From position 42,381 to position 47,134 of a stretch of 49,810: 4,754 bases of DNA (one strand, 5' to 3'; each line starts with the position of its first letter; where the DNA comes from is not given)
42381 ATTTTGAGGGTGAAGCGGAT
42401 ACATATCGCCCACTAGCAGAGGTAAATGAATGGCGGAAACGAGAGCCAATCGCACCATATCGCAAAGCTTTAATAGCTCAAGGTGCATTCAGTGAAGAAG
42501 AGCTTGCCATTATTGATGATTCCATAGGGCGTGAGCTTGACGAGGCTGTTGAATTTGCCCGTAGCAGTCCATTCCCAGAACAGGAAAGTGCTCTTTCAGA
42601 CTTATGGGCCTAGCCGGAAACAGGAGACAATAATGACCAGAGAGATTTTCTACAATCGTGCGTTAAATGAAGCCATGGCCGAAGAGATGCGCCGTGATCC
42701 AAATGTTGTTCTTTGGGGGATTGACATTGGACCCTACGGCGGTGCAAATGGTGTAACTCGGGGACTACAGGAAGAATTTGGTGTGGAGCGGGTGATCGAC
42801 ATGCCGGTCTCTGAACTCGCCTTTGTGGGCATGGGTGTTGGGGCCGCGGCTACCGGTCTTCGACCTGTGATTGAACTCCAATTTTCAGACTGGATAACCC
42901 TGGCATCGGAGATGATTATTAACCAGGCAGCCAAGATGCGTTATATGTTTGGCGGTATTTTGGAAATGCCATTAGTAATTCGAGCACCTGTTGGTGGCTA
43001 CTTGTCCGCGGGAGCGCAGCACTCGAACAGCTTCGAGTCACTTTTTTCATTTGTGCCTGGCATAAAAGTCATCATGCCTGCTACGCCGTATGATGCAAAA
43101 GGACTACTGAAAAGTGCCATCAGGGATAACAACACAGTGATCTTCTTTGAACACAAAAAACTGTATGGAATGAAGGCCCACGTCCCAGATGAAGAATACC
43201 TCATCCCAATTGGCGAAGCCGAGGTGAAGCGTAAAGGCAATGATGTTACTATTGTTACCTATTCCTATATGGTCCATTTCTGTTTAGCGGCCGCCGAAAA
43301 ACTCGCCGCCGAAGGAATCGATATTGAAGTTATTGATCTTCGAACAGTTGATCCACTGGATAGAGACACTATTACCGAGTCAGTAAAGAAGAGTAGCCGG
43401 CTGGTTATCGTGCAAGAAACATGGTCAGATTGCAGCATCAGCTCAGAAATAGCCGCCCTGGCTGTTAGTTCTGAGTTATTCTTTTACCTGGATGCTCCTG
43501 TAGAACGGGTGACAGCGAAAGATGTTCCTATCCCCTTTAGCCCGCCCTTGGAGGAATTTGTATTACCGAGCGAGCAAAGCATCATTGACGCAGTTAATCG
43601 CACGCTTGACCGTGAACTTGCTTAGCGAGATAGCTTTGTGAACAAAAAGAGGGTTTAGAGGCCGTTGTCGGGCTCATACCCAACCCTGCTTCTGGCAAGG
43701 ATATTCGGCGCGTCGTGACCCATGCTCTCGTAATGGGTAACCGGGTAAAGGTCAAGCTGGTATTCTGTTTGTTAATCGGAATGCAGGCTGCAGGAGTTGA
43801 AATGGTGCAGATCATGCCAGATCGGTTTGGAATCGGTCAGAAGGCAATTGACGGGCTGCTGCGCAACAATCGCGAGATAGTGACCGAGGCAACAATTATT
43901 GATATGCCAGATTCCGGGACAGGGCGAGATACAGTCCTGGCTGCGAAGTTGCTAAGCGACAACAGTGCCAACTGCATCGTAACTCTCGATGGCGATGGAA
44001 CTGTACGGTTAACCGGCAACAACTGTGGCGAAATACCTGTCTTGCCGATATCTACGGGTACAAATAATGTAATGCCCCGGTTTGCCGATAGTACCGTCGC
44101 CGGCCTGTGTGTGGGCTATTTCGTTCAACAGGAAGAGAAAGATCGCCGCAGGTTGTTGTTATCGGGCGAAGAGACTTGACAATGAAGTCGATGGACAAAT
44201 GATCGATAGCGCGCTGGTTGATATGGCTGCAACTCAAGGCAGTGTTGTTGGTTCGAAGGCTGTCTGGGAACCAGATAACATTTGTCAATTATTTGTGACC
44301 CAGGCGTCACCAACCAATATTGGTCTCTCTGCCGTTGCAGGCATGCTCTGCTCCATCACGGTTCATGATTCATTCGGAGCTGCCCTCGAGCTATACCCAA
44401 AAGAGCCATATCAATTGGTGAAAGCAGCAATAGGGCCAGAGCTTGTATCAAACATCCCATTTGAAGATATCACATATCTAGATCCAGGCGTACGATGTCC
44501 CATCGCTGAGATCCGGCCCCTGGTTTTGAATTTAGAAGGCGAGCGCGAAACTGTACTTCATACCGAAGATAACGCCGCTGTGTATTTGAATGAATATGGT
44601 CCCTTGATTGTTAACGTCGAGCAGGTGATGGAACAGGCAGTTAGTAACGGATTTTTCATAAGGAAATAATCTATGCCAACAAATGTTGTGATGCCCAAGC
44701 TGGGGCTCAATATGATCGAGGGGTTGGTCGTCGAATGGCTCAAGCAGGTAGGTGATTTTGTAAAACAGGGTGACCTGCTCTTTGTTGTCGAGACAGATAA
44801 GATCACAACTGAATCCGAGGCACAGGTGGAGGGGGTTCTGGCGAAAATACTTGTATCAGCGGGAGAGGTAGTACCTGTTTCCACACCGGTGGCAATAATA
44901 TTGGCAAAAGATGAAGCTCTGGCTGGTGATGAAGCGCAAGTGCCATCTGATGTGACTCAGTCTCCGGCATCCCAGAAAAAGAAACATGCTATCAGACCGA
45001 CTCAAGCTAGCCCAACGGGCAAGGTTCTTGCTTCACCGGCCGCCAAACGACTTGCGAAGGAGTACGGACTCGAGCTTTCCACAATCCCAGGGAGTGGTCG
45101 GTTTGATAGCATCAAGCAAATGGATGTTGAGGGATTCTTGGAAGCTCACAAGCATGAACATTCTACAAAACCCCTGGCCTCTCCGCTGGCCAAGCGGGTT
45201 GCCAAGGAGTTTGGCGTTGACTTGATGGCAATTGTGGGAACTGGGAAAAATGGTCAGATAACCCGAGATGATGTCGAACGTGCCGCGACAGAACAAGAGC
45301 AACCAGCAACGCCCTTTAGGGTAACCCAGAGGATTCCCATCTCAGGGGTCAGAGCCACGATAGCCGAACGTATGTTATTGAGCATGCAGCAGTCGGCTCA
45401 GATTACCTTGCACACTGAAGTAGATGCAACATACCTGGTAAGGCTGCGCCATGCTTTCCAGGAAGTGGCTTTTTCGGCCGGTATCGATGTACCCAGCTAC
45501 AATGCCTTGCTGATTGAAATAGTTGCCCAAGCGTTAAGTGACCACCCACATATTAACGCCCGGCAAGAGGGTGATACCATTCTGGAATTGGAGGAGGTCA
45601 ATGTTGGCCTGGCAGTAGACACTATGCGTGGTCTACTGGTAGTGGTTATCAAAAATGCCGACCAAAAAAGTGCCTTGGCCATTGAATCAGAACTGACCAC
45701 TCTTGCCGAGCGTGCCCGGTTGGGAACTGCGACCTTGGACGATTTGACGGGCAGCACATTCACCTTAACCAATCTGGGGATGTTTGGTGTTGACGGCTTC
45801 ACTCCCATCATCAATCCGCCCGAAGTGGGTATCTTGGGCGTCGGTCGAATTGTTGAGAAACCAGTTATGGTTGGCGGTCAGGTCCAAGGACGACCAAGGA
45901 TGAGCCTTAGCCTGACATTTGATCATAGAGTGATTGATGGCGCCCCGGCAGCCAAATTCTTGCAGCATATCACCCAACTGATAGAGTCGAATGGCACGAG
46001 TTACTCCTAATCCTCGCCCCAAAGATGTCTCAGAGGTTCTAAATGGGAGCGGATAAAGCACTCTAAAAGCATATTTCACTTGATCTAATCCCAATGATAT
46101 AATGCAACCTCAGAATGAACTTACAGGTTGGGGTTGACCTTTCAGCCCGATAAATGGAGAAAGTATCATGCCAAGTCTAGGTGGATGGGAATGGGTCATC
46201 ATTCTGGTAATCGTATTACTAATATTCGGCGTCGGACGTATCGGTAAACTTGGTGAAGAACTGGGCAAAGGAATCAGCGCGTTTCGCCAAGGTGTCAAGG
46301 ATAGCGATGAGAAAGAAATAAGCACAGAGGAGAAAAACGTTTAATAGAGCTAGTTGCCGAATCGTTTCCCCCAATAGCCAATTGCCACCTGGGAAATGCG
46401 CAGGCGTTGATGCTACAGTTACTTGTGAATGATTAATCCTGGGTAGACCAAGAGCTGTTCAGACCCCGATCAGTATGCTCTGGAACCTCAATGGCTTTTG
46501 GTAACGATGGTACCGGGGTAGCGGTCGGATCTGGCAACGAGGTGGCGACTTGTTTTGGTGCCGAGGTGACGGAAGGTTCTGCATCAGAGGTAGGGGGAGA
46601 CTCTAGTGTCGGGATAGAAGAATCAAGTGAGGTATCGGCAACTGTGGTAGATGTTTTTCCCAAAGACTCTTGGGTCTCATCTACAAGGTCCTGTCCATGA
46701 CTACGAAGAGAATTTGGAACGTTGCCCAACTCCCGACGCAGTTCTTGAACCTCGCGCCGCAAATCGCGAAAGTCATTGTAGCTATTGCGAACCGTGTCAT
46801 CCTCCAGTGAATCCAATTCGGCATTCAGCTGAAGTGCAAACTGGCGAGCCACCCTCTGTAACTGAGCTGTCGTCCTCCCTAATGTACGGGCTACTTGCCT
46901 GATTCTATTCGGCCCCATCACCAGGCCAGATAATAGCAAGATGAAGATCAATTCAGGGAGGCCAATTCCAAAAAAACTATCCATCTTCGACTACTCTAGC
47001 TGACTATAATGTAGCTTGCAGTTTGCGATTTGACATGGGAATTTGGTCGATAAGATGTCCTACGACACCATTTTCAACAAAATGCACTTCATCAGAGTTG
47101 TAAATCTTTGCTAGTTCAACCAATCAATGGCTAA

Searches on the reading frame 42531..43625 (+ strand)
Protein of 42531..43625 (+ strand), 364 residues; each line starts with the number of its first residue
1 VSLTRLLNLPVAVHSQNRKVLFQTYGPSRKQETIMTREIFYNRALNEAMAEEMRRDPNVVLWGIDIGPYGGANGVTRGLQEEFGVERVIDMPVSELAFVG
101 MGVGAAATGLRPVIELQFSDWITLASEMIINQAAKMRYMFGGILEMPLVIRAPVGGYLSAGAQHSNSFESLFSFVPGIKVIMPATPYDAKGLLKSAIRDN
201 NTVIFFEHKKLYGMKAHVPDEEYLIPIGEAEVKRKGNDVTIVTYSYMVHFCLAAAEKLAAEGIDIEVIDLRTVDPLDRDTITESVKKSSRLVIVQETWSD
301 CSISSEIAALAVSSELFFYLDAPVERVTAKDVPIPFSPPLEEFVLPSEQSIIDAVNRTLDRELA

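Call 20: search_protein_families(library=pfam, proteins=[window:42531-43625:+])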
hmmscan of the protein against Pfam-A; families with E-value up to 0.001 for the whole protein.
window:42531-43625:+ (364 aa): 2 families
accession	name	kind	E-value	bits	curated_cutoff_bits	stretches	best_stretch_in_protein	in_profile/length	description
PF02780.25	Transketolase_C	-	9.3e-44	148.8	25.9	1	228-351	1-124/124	Transketolase, C-terminal domain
PF02779.29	Transket_pyr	-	1.8e-41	142.1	27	1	41-213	5-173/174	Transketolase, pyrimidine binding domain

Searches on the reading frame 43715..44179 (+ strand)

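Call 20: search_protein_families(library=pfam, proteins=[window:43715-44179:+])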
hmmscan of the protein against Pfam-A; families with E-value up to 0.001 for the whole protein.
window:43715-44179:+ (154 aa): 1 family
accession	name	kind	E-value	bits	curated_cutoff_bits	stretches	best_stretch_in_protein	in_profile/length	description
PF01513.26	NAD_kinase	-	4.1e-07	30.8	25.5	1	67-127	59-117/130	ATP-NAD kinase N-terminal domain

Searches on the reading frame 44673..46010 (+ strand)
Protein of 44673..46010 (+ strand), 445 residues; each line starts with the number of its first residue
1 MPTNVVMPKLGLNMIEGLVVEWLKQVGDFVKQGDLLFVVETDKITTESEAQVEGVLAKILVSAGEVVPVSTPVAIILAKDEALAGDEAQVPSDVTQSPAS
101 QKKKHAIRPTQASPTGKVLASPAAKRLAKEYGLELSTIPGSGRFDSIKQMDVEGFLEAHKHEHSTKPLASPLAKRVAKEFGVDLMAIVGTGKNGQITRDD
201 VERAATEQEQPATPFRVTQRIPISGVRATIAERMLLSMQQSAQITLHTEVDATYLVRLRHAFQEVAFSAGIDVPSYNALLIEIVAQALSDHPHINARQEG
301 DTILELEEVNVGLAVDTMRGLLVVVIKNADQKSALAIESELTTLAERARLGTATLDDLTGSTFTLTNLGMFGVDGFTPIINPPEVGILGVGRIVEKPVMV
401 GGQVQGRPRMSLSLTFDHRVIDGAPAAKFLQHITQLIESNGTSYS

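Call 20: search_protein_families(library=pfam, proteins=[window:44673-46010:+])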
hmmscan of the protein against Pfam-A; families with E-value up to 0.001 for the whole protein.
window:44673-46010:+ (445 aa): 4 families
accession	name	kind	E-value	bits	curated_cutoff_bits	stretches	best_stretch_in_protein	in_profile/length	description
PF00198.28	2-oxoacid_dh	-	8.2e-76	254.9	23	1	218-439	4-226/232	2-oxoacid dehydrogenases acyltransferase (catalytic domain)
PF02817.22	E3_binding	-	1.7e-26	92.6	23.7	2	167-202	1-36/36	e3 binding domain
PF00364.28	Biotin_lipoyl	-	6.4e-16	58.4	22.1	1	4-76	2-73/73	Biotin-requiring enzyme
PF13437.12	HlyD_3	-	0.00078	20.6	22.2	0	50-92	4-44/106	HlyD family secretion protein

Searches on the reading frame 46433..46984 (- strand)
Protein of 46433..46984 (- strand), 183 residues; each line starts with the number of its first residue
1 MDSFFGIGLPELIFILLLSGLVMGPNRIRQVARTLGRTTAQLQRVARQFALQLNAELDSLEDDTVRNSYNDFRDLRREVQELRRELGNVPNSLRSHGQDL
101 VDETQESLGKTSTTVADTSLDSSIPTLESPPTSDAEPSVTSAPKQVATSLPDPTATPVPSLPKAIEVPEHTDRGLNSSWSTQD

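Call 20: search_protein_families(library=pfam, proteins=[window:46433-46984:-])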
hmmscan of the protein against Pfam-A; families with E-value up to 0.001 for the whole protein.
window:46433-46984:- (183 aa): 2 families
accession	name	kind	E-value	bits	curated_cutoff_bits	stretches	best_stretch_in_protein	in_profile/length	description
PF02416.21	TatA_B_E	-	0.00023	20.8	21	1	7-40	1-34/53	mttA/Hcf106 family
PF07798.16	CCDC90-like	-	0.00085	19.7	33.5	1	47-107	49-109/175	Coiled-coil domain-containing protein 90-like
